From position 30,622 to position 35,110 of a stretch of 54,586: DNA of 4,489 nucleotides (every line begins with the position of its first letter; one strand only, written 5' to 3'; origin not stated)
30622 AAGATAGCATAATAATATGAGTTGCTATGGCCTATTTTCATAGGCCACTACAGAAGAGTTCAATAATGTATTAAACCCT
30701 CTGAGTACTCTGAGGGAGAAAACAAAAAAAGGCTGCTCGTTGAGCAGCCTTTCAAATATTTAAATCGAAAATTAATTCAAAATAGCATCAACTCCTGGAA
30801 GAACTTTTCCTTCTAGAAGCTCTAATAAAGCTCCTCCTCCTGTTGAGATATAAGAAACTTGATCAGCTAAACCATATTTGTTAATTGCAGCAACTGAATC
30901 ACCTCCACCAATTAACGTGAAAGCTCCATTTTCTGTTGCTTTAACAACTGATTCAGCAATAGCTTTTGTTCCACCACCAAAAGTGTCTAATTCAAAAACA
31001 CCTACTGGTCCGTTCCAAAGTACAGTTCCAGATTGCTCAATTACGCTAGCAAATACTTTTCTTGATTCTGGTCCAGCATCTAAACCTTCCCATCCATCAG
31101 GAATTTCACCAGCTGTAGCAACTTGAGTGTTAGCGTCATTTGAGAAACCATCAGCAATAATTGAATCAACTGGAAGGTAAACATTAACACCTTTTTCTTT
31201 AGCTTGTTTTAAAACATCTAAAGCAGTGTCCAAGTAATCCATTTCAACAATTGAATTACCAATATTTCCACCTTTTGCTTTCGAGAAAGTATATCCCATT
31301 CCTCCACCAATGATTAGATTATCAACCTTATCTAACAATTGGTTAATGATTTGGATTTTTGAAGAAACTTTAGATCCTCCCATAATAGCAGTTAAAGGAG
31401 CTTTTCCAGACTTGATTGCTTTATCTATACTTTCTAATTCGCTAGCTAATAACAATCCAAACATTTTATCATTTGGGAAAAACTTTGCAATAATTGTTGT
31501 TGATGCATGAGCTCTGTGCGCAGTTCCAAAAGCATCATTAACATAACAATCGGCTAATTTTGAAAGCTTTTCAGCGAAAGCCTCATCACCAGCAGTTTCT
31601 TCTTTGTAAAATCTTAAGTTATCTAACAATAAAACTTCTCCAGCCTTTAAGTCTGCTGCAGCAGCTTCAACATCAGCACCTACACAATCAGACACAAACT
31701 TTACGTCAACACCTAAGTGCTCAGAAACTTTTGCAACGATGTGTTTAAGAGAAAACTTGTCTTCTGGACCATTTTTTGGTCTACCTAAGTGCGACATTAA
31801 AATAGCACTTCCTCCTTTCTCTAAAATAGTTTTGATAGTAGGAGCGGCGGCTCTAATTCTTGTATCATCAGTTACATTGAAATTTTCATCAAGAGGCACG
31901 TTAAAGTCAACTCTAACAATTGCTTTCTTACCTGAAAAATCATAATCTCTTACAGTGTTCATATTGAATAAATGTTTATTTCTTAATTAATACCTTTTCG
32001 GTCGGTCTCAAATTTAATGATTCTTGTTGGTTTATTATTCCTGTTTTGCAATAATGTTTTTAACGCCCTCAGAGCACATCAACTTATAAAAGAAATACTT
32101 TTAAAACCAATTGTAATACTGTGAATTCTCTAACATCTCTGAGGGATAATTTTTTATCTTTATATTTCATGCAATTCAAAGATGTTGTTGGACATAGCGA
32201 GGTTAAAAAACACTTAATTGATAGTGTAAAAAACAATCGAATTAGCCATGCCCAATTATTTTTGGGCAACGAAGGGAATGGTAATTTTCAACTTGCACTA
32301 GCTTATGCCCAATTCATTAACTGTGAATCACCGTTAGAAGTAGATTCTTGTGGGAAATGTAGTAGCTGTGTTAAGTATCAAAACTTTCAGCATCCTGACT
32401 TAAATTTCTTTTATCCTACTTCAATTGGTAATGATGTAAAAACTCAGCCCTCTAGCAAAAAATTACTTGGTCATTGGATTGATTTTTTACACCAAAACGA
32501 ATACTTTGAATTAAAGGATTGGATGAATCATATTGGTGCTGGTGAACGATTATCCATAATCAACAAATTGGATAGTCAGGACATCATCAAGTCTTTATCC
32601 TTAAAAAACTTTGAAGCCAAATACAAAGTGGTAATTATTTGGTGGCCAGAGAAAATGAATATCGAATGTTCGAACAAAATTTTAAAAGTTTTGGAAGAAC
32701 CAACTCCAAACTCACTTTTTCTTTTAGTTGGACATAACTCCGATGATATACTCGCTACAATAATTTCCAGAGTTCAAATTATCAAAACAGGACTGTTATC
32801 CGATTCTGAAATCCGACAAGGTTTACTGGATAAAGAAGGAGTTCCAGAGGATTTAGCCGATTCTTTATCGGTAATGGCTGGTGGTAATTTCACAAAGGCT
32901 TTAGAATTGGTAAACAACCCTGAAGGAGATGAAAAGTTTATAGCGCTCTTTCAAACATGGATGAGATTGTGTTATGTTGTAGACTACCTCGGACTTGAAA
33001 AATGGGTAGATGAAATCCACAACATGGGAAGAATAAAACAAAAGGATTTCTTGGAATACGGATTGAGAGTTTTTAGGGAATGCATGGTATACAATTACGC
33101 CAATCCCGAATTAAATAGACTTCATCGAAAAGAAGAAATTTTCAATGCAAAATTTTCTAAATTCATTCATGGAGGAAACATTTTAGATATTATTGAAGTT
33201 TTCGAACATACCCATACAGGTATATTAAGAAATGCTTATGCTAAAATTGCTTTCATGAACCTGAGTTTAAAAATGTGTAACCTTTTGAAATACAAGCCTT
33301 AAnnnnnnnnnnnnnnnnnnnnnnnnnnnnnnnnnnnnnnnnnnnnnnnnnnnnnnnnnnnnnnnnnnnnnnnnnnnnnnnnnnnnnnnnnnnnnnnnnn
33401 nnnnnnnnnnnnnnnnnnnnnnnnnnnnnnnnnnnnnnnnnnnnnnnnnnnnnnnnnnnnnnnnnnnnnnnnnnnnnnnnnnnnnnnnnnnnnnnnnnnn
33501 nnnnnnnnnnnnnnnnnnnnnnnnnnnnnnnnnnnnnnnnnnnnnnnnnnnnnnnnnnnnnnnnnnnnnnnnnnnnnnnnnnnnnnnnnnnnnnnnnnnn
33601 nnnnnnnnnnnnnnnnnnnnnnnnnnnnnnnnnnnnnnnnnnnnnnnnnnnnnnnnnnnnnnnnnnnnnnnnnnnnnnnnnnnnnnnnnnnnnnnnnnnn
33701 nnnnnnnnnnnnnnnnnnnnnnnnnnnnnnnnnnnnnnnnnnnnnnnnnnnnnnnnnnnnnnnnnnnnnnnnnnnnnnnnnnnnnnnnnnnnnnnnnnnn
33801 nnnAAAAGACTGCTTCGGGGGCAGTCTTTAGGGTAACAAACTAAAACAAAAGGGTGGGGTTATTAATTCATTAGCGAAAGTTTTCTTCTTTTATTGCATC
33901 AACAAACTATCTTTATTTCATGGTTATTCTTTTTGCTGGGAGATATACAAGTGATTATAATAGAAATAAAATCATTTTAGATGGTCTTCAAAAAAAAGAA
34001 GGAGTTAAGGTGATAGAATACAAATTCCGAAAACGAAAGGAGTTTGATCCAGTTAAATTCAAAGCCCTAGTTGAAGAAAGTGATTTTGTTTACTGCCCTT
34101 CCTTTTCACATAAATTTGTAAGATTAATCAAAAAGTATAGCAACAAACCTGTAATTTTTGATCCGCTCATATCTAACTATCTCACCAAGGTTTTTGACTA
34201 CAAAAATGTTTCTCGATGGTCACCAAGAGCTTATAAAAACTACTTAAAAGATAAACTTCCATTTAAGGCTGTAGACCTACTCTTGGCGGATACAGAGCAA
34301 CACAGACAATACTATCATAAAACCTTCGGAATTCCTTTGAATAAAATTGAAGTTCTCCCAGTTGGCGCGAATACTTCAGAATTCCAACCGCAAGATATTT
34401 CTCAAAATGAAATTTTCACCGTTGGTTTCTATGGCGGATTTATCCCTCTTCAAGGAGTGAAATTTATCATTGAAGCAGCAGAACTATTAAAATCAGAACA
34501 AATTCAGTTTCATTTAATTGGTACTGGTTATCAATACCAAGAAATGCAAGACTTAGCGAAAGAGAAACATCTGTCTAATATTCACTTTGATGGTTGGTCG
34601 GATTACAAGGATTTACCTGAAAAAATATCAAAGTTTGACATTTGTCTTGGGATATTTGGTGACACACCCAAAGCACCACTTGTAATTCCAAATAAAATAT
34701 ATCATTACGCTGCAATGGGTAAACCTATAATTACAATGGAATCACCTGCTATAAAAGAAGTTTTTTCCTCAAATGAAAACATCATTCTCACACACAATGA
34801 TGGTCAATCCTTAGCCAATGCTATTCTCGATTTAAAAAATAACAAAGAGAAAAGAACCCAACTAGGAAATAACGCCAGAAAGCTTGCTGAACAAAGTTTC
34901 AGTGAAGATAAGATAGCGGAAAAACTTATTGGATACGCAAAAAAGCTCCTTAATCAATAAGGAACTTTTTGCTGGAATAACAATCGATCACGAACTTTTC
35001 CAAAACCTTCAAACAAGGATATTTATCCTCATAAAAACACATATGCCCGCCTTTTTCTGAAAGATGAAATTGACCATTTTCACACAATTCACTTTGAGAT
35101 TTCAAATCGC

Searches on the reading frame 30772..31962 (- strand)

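Call 97: search_protein_families(library=pfam, proteins=[window:30772-31962:-], max_evalue=0.0001)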
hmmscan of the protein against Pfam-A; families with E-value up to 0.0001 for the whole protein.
window:30772-31962:- (396 aa): 1 family
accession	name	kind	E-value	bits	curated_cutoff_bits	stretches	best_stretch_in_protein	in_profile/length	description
PF00162.24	PGK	-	2.6e-153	510.9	27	1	4-386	1-379/379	Phosphoglycerate kinase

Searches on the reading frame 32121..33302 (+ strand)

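Call 97: search_protein_families(library=pfam, proteins=[window:32121-33302:+], max_evalue=0.0001)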
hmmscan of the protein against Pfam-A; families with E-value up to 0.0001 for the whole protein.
window:32121-33302:+ (393 aa): 1 family
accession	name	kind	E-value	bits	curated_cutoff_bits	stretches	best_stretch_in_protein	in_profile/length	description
PF13177.12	DNA_pol3_delta2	-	1.2e-39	136.4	27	1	25-222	2-156/161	DNA polymerase III, delta subunit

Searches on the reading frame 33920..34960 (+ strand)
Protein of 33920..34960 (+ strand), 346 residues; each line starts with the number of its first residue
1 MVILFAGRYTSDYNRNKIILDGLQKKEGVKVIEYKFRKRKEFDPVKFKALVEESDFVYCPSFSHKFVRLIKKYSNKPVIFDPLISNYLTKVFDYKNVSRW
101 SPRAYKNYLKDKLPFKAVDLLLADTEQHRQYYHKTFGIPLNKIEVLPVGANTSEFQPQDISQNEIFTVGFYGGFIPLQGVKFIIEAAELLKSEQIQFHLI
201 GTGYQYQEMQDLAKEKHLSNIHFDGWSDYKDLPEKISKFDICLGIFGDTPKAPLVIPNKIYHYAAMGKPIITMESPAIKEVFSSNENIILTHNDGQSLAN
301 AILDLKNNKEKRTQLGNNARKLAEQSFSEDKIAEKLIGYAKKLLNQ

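Call 97: search_protein_families(library=pfam, proteins=[window:33920-34960:+], max_evalue=0.0001)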
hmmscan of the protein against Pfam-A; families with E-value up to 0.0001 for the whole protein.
window:33920-34960:+ (346 aa): 3 families
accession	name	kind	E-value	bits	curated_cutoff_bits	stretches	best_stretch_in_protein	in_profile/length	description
PF13692.12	Glyco_trans_1_4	-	2.6e-17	63.8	27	1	167-307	3-141/142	Glycosyl transferases group 1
PF00534.26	Glycos_transf_1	-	1.7e-16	60.7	26.4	1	164-321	14-171/172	Glycosyl transferases group 1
PF13524.12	Glyco_trans_1_2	-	3.3e-14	53.5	25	1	182-337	4-143/144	Glycosyl transferase-like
